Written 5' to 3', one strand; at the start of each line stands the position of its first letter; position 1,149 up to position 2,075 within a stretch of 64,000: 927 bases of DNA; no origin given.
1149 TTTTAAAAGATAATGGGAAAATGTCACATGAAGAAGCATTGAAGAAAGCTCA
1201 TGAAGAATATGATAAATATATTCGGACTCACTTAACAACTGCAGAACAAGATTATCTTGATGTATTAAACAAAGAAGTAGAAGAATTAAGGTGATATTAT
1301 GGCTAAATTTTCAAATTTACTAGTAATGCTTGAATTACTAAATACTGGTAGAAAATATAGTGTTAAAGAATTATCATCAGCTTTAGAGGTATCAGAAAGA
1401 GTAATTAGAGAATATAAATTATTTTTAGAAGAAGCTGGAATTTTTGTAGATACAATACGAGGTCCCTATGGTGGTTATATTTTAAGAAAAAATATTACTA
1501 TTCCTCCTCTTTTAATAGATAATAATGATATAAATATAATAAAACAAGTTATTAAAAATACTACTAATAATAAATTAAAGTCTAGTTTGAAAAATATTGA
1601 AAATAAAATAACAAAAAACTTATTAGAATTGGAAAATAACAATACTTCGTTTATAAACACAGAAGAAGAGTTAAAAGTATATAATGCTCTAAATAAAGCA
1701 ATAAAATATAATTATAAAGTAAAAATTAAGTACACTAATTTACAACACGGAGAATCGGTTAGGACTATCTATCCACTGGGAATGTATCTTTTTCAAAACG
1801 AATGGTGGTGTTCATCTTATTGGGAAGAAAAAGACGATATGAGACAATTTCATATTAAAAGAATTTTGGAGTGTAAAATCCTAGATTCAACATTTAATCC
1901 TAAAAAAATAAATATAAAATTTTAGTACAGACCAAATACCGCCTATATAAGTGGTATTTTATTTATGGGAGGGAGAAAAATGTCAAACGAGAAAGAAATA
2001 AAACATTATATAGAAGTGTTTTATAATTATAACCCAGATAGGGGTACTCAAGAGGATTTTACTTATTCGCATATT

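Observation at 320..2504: RhuM / HTH-WYL / unknown Cys-motif protein operon carried on an integrative element, a candidate defence or abortive-infection module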

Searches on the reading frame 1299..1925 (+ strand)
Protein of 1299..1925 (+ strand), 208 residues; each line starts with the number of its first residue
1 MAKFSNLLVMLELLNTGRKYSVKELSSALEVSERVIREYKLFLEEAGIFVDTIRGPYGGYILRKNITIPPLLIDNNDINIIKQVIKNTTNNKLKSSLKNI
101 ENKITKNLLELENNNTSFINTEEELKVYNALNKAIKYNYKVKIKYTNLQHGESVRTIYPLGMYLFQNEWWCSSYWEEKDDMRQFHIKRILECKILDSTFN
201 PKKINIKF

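Call 3: search_protein_families(library=pfam, proteins=[window:1299-1925:+], max_evalue=0.1)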
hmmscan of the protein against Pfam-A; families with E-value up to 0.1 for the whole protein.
window:1299-1925:+ (208 aa): 4 families
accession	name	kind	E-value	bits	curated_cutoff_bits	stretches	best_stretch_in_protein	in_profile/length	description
PF13280.12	WYL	-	3e-11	43.6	21.8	1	127-193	2-69/70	WYL domain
PF08279.18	HTH_11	-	7.3e-07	29.4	25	1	9-61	4-55/55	HTH domain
PF02082.26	Rrf2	-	1.4e-06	28.9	30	1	7-65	11-68/132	Iron-dependent Transcriptional regulator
PF08220.18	HTH_DeoR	-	0.0093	16.1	21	1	10-48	5-43/57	DeoR-like helix-turn-helix domain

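Call 4: search_protein_families(library=padloc, proteins=[window:1299-1925:+], max_evalue=0.1)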
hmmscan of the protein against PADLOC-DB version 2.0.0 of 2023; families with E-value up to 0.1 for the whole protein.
window:1299-1925:+ (208 aa): 4 families
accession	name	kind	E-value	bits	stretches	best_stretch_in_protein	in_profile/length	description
PDLC01457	WYL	-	8.5e-29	98.8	1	6-203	5-202/229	"CAS-I,CAS-II,CAS-III,CAS-IV,CAS-V,CAS-VI; associated_signaling"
PDLC01652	WYL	-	1.2e-09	36.7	1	119-202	11-83/162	"CAS-I,CAS-II,CAS-III,CAS-IV,CAS-V,CAS-VI; associated_signaling"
PDLC01766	Cas3c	-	7e-05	19.2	1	90-200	102-212/1009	-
PDLC04056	PD-T4-6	-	0.0013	15.9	1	76-141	281-346/415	-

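Call 5: search_protein_families(library=ncbifam, proteins=[window:1299-1925:+], max_evalue=0.1)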
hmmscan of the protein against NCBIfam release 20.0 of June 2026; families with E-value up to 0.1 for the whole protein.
window:1299-1925:+ (208 aa): 7 families
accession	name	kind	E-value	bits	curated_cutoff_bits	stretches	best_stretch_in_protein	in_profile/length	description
NF047409.1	Cys_reg_CymR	equivalog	0.0012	19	195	1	7-65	11-70/139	cysteine metabolism transcriptional regulator CymR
TIGR00738.1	rrf2_super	superfamily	0.0012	18.7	73.3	1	8-66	14-71/132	Rrf2 family transcriptional regulator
TIGR00103.1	DNA_YbaB_EbfC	equivalog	0.002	18.2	49.45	1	64-108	54-98/104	YbaB/EbfC family nucleoid-associated protein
TIGR01893.1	aa-his-dipept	subfamily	0.0022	16.8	343.75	1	71-146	260-334/478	beta-Ala-His dipeptidase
NF040755.1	AgaR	equivalog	0.0087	15.2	260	1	11-85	12-85/256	transcriptional repressor AgaR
NF053602.1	Phr_regulator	exception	0.027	14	320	0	13-53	19-59/191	heat shock transcription regulator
TIGR02010.1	IscR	equivalog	0.098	12.5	207.55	0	49-67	54-72/135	Fe-S cluster assembly transcriptional regulator IscR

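Call 6: search_protein_families(library=phrogs, proteins=[window:1299-1925:+], max_evalue=0.1)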
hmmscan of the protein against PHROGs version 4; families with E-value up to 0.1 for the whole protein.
window:1299-1925:+ (208 aa): 5 families
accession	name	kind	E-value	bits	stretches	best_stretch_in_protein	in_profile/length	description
phrog_13105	-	unknown function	2.9e-14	54.2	1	10-203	10-223/239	-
phrog_3715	-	unknown function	0.00078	20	1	122-191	113-188/251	-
phrog_11406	-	unknown function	0.0077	17.2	1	41-67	24-50/61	-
phrog_5442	-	unknown function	0.03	15.9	0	80-129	8-57/103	-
phrog_7067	-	head and packaging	0.053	14.7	0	18-39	30-51/56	terminase small subunit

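Call 16: list_cluster_members(proteins=[P0001, P0008, window:1299-1925:+])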
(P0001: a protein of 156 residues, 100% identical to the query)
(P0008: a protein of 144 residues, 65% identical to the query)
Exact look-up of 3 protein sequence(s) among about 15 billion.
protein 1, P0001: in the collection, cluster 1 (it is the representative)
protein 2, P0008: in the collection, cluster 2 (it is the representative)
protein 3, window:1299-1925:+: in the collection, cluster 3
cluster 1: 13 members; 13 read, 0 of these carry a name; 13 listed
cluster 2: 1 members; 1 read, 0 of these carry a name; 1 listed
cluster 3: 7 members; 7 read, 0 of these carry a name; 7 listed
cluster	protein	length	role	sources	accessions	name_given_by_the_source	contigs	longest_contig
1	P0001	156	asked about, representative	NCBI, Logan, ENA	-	-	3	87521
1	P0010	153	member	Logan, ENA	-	-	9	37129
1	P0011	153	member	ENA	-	-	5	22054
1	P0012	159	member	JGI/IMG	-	-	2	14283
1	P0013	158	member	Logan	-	-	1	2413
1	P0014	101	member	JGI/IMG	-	-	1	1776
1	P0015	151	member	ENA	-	-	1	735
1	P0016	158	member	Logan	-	-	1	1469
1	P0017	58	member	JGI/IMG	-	-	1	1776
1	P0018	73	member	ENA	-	-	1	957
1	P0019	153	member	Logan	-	-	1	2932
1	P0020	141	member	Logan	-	-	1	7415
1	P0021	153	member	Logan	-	-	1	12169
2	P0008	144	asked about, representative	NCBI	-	-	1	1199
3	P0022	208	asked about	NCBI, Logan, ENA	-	-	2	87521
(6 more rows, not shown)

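Call 44: search_solved_structures(query=window:1299-1925:+, max_evalue=0.01, show_alignments=2)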
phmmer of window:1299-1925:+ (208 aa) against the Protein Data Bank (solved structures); distinct sequences matched with E-value up to 0.01: 2.
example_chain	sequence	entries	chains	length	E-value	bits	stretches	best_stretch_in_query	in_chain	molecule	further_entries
6sj9_A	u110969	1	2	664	0.00021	24.2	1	122-189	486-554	Proteasome accessory factor B/C (PafBC)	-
7qfz_A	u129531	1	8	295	0.0054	19.6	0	122-201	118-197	WYL domain-containing protein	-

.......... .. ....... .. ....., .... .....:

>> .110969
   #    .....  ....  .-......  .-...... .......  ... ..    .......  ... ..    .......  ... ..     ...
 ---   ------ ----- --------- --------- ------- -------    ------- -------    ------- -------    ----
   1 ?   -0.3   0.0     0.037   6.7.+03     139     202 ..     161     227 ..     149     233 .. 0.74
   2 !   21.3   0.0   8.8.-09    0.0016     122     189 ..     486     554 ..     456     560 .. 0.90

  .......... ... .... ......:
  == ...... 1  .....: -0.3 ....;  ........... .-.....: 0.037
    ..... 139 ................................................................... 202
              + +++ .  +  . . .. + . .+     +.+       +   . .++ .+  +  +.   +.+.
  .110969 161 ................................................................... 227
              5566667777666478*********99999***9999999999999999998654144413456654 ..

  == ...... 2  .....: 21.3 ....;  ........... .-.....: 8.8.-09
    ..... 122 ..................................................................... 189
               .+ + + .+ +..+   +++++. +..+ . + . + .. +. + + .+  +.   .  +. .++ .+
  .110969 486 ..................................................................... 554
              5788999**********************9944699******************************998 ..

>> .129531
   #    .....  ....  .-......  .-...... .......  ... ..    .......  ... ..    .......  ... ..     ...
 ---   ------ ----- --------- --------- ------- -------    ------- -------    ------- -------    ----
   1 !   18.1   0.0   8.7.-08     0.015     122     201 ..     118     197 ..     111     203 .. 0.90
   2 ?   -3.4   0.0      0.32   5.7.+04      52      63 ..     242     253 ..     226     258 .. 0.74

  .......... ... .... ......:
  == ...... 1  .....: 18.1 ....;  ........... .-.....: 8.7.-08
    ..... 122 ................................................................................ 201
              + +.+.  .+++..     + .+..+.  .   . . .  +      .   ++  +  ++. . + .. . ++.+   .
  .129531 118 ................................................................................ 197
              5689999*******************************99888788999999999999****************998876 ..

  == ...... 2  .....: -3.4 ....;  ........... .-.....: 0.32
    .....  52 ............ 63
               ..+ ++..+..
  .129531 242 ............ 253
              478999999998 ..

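Call 51: find_homologous_proteins(query=window:1299-1925:+, max_evalue=0.00001)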
Query window:1299-1925:+ (208 aa): 371 proteins with E <= 0.00001 among 720 candidates; the best 120 are listed.
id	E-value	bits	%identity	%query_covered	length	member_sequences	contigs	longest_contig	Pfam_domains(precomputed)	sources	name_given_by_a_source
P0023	9.1e-129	445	99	100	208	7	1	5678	PF08279.19,PF02082.27,PF13280.13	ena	-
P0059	1.0e-116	406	89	100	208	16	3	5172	PF08279.19,PF02082.27,PF13280.13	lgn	-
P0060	9.0e-111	386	85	100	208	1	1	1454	PF08279.19,PF02082.27,PF13280.13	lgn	-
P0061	1.1e-107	376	82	100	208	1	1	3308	PF08279.19,PF02082.27,PF13280.13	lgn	-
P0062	2.5e-107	375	80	100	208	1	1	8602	PF08279.19,PF02082.27,PF13280.13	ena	-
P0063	7.2e-107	373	80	100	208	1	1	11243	PF08279.19,PF02082.27,PF13280.13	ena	-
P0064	3.0e-106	371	80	100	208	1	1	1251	PF08279.19,PF02082.27,PF13280.13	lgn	-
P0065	1.4e-105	369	79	100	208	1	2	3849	PF08279.19,PF02082.27,PF13280.13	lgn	-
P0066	1.4e-105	369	80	100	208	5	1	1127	PF08279.19,PF13280.13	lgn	-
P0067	4.2e-105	368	80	100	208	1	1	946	PF08279.19,PF02082.27,PF13280.13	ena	-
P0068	1.1e-104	366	79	100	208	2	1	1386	PF08279.19,PF02082.27,PF13280.13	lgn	-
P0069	1.3e-104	366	79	100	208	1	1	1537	PF08279.19,PF02082.27,PF13280.13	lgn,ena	-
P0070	1.9e-104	365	79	100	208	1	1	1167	PF08279.19,PF02082.27,PF13280.13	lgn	-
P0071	2.1e-104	365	79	100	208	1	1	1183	PF08279.19,PF02082.27,PF13280.13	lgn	-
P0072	2.2e-104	365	79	100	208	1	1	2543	PF08279.19,PF02082.27,PF13280.13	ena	-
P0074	5.0e-104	364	79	100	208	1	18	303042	PF08279.19,PF02082.27,PF13280.13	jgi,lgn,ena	-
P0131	6.9e-81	289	62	100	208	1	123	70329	PF08279.19,PF02082.27,PF13280.13,PF08220.19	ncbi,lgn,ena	-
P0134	8.3e-81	288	64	100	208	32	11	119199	PF08279.19,PF13280.13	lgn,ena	-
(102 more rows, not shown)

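Call 52: find_encoding_contigs(protein=P0074, flank=5000, max_places=4)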
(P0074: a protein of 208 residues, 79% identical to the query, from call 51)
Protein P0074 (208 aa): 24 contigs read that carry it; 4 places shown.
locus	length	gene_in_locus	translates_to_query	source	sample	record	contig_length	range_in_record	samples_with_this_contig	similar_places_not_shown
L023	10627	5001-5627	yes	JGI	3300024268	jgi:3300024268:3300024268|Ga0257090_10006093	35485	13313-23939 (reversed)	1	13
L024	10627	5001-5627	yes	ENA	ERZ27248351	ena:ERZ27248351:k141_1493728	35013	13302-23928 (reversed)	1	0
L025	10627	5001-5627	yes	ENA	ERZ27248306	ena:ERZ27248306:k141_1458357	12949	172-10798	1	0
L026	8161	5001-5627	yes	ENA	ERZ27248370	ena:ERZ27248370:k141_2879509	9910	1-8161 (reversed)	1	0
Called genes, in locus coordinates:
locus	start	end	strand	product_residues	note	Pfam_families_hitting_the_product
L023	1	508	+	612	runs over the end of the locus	PF00239:Resolvase, PF07508:Recombinase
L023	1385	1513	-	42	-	-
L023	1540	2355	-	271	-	-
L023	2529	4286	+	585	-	PF03496:ADPrib_exo_Tox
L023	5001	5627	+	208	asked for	PF02082:Rrf2 (weak), PF08279:HTH_11 (weak), PF13280:WYL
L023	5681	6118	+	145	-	-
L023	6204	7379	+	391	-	PF20706:GT4-conflict, PF00534:Glycos_transf_1, PF13692:Glyco_trans_1_4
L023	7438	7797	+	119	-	PF07963:N_methyl (weak)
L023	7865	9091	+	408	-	PF00817:IMS, PF11798:IMS_HHH (faint), PF11799:IMS_C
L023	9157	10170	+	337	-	PF13274:SocA_Panacea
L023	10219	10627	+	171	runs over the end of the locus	PF13274:SocA_Panacea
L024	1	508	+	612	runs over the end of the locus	PF00239:Resolvase, PF07508:Recombinase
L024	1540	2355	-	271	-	-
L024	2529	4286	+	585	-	PF03496:ADPrib_exo_Tox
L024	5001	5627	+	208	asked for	PF02082:Rrf2 (weak), PF08279:HTH_11 (weak), PF13280:WYL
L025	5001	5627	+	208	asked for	PF02082:Rrf2 (weak), PF08279:HTH_11 (weak), PF13280:WYL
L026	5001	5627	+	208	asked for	PF02082:Rrf2 (weak), PF08279:HTH_11 (weak), PF13280:WYL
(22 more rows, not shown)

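Call 53: find_encoding_contigs(protein=P0131, flank=5000, max_places=4)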
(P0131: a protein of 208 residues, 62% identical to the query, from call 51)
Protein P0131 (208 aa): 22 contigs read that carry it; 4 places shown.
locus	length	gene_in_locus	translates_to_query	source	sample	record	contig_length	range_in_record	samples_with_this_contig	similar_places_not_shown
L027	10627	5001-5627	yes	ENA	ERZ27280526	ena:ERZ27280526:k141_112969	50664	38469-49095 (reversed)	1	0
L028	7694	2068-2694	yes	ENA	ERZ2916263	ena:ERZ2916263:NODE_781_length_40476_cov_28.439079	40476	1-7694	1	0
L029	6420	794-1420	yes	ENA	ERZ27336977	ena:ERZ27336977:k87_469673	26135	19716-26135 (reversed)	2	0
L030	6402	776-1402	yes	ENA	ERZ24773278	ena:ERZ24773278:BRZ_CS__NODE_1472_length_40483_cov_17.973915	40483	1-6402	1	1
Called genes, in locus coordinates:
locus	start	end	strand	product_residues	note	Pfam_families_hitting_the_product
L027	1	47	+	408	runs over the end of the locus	PF00037:Fer4 (faint), PF12797:Fer4_2 (faint), PF12837:Fer4_6 (faint), PF02906:Fe_hyd_lg_C, PF02256:Fe_hyd_SSU (weak)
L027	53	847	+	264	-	PF03496:ADPrib_exo_Tox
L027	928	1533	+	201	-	-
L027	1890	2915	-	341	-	-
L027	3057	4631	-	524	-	PF03050:DDE_Tnp_IS66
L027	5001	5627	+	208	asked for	PF02082:Rrf2 (weak), PF08279:HTH_11, PF08220:HTH_DeoR (faint), PF13280:WYL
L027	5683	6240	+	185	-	-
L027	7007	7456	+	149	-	-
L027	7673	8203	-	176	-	-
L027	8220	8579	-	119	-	PF00575:S1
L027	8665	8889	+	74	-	PF01106:NifU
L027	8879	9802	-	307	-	PF27663:Spore_coat_YutH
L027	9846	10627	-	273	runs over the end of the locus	-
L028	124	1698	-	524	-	PF03050:DDE_Tnp_IS66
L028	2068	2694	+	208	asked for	PF02082:Rrf2 (weak), PF08279:HTH_11, PF08220:HTH_DeoR (faint), PF13280:WYL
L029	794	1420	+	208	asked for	PF02082:Rrf2 (weak), PF08279:HTH_11, PF08220:HTH_DeoR (faint), PF13280:WYL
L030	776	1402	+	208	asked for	PF02082:Rrf2 (weak), PF08279:HTH_11, PF08220:HTH_DeoR (faint), PF13280:WYL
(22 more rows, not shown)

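Call 55: find_related_loci(query=window:1299-1925:+, collection=metagenome_contigs, flank=4000)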
Query window:1299-1925:+ (208 aa) in metagenome_contigs; peptide patterns used: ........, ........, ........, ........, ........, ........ (x = any residue, [..] = any of these).
357 stretches matched a pattern; 21 encode a relative of the query (tblastn E <= 1e-3); 21 distinct loci.
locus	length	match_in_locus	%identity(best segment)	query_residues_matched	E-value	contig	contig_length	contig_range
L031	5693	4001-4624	88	1-208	2e-121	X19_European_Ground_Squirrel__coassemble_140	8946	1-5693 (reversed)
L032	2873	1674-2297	79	1-208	2e-114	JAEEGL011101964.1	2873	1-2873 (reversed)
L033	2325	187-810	62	1-208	3e-91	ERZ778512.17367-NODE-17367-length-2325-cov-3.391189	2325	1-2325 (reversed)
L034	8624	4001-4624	62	1-208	2e-85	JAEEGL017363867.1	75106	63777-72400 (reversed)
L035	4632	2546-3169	60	1-208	4e-84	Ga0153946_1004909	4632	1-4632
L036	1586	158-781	60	1-208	1e-88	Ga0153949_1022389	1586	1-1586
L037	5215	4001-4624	60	1-208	1e-82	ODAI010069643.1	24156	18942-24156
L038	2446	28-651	60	1-208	8e-85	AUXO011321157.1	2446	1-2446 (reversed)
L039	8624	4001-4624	57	1-208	3e-75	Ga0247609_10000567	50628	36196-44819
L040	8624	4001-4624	57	1-208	3e-75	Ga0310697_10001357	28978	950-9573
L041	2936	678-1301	57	1-208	5e-75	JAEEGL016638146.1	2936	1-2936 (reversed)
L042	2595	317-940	57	1-208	3e-74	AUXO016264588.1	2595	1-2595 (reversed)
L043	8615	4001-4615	56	1-208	7e-73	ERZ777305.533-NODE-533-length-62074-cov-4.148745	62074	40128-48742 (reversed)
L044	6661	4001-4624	50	1-208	2e-67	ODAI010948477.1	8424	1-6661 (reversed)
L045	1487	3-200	89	143-208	6e-40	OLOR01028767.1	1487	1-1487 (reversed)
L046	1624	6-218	79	138-208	2e-37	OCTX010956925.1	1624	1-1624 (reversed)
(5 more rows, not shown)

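Call 56: find_related_loci(query=window:1299-1925:+, collection=viral_contigs, flank=6000)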
Query window:1299-1925:+ (208 aa) in viral_contigs; peptide patterns used: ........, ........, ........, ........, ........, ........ (x = any residue, [..] = any of these).
32 stretches matched a pattern, but none encodes a relative of the query by tblastn (E <= 1e-3).

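Call 61: search_protein_families(library=pfam, proteins=[L027:5683-6240:+, L035:3228-3965:+, L038:715-1719:+, L042:1002-1709:+, L043:4673-5434:+, L044:4685-5383:+, L046:289-1047:+, L032:2356-2871:+, L033:872-1471:+], max_evalue=0.1)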
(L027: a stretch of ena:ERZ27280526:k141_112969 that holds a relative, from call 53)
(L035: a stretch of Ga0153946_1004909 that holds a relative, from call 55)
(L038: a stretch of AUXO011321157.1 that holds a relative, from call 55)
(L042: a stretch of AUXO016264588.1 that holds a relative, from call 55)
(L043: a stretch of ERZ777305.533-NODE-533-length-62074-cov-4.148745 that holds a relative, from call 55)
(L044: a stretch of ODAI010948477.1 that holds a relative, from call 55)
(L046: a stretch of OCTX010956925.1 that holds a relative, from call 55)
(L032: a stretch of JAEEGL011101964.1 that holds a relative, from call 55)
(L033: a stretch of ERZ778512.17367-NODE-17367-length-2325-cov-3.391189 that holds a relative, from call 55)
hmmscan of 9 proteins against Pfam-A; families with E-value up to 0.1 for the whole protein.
L027:5683-6240:+ (185 aa): 2 families
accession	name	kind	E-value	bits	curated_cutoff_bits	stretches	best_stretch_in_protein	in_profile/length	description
PF23400.1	CARF_Card1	-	0.026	15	24.6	1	133-182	4-55/146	Card1 CARF domain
PF18443.6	Tli4_N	-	0.099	13.3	26.5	0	93-179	13-97/138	Tle cognate immunity protein 4 N-terminal domain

L035:3228-3965:+ (245 aa): 1 family
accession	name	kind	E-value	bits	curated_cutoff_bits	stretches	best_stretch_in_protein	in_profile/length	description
PF22819.2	TcaA_5th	-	0.061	14.1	23.6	0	126-184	10-72/115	TcaA protein NTF2-like domain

L038:715-1719:+ (334 aa): 1 family
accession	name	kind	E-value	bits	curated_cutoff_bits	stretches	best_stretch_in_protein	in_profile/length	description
PF13029.11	DUF3890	-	0.057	14.3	22.8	0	254-299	13-56/84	Domain of unknown function (DUF3890)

L042:1002-1709:+ (235 aa): 1 family
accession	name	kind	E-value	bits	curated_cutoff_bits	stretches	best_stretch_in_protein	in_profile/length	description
PF13027.11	DUF3888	-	0.064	14.1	22.2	1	63-99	19-56/87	Protein of unknown function (DUF3888)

L043:4673-5434:+ (253 aa): 0 families

L044:4685-5383:+ (232 aa): 1 family
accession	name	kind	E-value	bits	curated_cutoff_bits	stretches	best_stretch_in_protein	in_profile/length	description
PF22141.1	Thiaminase-1_dom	-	0.053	14.1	27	1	49-125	3-76/146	Thiaminase-1 domain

L046:289-1047:+ (252 aa): 0 families

L032:2356-2871:+ (172 aa): 0 families

L033:872-1471:+ (199 aa): 1 family
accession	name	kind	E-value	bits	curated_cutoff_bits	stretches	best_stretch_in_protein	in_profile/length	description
PF01921.24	tRNA-synt_1f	-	0.06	12.7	27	1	128-188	288-349/360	tRNA synthetases class I (K)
